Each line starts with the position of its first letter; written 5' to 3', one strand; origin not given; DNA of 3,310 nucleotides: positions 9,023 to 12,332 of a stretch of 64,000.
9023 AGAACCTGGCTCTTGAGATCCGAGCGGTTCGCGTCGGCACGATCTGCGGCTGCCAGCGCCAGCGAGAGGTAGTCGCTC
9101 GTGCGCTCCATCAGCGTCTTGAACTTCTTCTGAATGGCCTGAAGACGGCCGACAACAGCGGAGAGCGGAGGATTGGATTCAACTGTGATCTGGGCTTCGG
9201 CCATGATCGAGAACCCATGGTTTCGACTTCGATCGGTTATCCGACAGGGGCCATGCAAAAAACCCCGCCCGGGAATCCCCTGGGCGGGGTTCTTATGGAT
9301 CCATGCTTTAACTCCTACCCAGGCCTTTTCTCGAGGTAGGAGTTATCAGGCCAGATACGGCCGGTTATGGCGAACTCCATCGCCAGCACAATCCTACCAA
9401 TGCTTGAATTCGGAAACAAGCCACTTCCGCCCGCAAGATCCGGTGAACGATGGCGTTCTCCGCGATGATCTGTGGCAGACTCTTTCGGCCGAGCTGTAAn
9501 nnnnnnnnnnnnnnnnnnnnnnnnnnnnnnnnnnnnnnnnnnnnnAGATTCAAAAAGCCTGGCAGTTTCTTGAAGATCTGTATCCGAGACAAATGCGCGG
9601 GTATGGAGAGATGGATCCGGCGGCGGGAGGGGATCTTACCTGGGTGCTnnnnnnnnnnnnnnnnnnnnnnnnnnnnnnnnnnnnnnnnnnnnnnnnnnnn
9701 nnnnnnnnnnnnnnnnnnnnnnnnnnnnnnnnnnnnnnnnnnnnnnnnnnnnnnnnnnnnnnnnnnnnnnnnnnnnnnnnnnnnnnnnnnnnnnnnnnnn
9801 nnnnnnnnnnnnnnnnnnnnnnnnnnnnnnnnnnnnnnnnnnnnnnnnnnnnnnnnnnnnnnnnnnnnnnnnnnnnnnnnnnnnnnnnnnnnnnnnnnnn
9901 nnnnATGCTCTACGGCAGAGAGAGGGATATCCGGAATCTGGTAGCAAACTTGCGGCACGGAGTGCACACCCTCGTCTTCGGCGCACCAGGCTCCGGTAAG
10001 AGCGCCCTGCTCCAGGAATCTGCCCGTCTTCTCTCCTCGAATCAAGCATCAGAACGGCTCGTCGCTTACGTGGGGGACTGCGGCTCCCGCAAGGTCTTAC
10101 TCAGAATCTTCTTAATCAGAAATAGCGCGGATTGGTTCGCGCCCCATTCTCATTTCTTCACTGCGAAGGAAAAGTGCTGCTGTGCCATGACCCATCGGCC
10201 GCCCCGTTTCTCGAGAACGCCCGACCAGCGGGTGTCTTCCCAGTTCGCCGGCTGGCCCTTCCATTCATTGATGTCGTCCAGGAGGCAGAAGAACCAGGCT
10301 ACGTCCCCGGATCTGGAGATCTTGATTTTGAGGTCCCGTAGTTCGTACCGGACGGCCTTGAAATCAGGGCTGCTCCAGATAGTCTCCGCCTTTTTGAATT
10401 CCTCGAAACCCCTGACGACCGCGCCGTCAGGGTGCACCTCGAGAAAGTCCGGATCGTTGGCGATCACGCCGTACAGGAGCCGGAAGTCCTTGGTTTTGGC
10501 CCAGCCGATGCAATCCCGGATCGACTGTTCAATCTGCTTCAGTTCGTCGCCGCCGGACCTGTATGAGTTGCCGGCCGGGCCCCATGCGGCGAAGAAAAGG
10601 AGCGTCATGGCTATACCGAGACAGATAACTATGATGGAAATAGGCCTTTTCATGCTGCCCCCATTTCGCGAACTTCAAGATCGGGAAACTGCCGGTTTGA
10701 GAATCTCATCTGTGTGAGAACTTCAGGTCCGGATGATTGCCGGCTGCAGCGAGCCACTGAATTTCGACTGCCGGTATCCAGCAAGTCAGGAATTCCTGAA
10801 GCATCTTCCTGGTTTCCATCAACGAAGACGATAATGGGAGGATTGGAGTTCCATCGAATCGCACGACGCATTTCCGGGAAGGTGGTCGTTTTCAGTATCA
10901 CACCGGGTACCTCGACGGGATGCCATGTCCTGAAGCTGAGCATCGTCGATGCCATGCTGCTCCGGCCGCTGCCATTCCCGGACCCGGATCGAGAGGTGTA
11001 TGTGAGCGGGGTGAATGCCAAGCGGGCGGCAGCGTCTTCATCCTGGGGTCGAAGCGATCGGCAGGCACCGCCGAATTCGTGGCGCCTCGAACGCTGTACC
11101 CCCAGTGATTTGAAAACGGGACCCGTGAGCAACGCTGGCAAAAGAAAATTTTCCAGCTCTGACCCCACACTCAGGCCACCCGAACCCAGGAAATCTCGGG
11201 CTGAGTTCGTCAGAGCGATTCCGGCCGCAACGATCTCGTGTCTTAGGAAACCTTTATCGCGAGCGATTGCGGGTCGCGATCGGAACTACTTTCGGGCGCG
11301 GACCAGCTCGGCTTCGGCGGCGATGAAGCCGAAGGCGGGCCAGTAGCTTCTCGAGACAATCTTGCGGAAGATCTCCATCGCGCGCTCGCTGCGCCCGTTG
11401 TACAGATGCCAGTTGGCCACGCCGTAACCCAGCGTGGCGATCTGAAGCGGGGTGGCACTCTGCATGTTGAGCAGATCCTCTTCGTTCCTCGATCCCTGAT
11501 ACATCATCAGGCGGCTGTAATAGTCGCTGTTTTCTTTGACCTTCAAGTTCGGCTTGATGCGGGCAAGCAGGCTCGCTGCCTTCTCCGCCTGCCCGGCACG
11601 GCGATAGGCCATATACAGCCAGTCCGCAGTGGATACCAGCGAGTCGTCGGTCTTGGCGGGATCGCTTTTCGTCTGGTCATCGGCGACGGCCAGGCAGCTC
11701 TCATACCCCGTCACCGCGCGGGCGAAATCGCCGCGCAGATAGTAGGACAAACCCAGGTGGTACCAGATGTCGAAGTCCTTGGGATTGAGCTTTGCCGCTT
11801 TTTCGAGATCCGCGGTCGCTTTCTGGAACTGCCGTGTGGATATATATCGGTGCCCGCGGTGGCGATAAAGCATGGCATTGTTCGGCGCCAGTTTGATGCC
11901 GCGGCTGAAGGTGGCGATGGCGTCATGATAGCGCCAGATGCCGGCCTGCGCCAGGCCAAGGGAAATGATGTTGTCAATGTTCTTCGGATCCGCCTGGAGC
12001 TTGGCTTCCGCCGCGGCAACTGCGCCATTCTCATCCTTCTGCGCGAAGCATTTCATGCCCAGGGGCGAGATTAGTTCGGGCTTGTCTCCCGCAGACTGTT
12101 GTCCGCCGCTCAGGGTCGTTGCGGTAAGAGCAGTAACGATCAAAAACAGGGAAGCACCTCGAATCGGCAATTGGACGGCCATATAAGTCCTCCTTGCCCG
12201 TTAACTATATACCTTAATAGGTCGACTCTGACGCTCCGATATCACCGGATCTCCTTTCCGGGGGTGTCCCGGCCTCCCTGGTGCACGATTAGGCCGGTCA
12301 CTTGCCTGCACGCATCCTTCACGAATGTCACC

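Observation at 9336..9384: Fluoride (crcB-motif) riboswitch aptamer hidden in an unannotated minus-strand intergenic region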

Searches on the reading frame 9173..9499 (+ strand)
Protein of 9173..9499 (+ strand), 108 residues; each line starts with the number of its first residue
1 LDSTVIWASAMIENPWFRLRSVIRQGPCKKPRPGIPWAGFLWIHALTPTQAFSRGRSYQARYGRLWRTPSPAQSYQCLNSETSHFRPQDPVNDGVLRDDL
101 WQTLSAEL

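Call 69: search_protein_families(library=pfam, proteins=[window:9173-9499:+], max_evalue=0.01)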
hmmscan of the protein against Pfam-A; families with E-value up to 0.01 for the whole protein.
window:9173-9499:+ (108 aa): 0 families
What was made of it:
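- Checked: The three ORFs that overlap 9260-9560 (76, 54 and 108 aa) and two further upstream have no Pfam match (call 69).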

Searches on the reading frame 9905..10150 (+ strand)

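Call 44: search_protein_families(library=pfam, proteins=[window:9905-10150:+], max_evalue=0.001)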
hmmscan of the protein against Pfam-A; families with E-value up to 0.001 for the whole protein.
window:9905-10150:+ (82 aa): 6 families
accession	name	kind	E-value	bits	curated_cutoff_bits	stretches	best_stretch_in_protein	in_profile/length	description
PF13191.12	AAA_16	-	5.7e-07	30.6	32.6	1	2-55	2-63/167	AAA ATPase domain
PF25201.1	nSTAND6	-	1.5e-06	28.7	27.7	1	2-41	1-40/148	Novel STAND NTPase 6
PF20703.3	nSTAND1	-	3.9e-06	27.2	27.1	1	3-37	17-51/379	Novel STAND NTPase 1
PF01637.24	ATPase_2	-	0.0002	21.7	33.2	1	4-58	3-56/225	ATPase domain predominantly from Archaea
PF13555.12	AAA_29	-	0.00037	20.6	27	1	18-47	22-50/61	P-loop containing region of AAA domain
PF01580.24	FtsK_SpoIIIE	-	0.00045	20.2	24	1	11-37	30-57/221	FtsK/SpoIIIE family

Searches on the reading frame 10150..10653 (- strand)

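Call 6: search_protein_families(library=pfam, proteins=[window:10150-10653:-], max_evalue=0.01)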
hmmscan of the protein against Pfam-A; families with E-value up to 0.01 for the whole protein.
window:10150-10653:- (167 aa): 2 families
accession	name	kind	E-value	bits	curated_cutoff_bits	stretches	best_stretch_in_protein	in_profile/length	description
PF13474.12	SnoaL_3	-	3.4e-16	60.1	22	1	41-165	1-120/121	SnoaL-like domain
PF14534.12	DUF4440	-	1.6e-06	29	25.2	1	67-156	25-107/107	Domain of unknown function (DUF4440)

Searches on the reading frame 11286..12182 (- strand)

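Call 6: search_protein_families(library=pfam, proteins=[window:11286-12182:-], max_evalue=0.01)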
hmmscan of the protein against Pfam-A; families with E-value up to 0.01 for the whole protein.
window:11286-12182:- (298 aa): 17 families
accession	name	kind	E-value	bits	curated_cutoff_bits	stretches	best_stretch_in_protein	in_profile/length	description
PF07719.23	TPR_2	-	4.9e-16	57.9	27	2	104-136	2-34/34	Tetratricopeptide repeat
PF13371.12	TPR_9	-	4.6e-13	49.4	35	2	111-172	3-64/73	Tetratricopeptide repeat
PF13428.12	TPR_14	-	1.2e-12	47.6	23.5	1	105-144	3-42/44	Tetratricopeptide repeat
PF00515.34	TPR_1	-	2.8e-11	43.2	27.8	1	138-166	2-30/34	Tetratricopeptide repeat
PF13181.12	TPR_8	-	1.2e-10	41.1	25.7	0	109-136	7-34/34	Tetratricopeptide repeat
PF14559.12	TPR_19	-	1.6e-10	41.6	25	1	117-161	5-49/68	Tetratricopeptide repeat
PF13432.12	TPR_16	-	2.7e-10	40.9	32.7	1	110-159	4-52/65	Tetratricopeptide repeat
PF13414.12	TPR_11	-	3e-10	40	26.8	1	110-149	1-40/42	TPR repeat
PF13431.12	TPR_17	-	1.2e-08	34.9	24.4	1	127-157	3-33/34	Tetratricopeptide repeat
PF13174.12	TPR_6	-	4.1e-08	33.8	26.3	0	140-164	3-27/33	Tetratricopeptide repeat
PF23914.1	TPR_CcmH_CycH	-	1.5e-07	31.8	42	1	60-169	41-153/158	Cytochrome c-type biogenesis protein H TPR domain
PF14561.12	TPR_20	-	9.2e-07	29.5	25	0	49-92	2-45/90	Tetratricopeptide repeat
PF12895.13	ANAPC3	-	3.2e-06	27.8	27.2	0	85-154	5-73/82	Anaphase-promoting complex, cyclosome, subunit 3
PF13176.12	TPR_7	-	8.6e-06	25.9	27.9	0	140-171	2-33/36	Tetratricopeptide repeat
PF13424.12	TPR_12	-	0.00079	20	30.1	0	139-192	5-58/77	Tetratricopeptide repeat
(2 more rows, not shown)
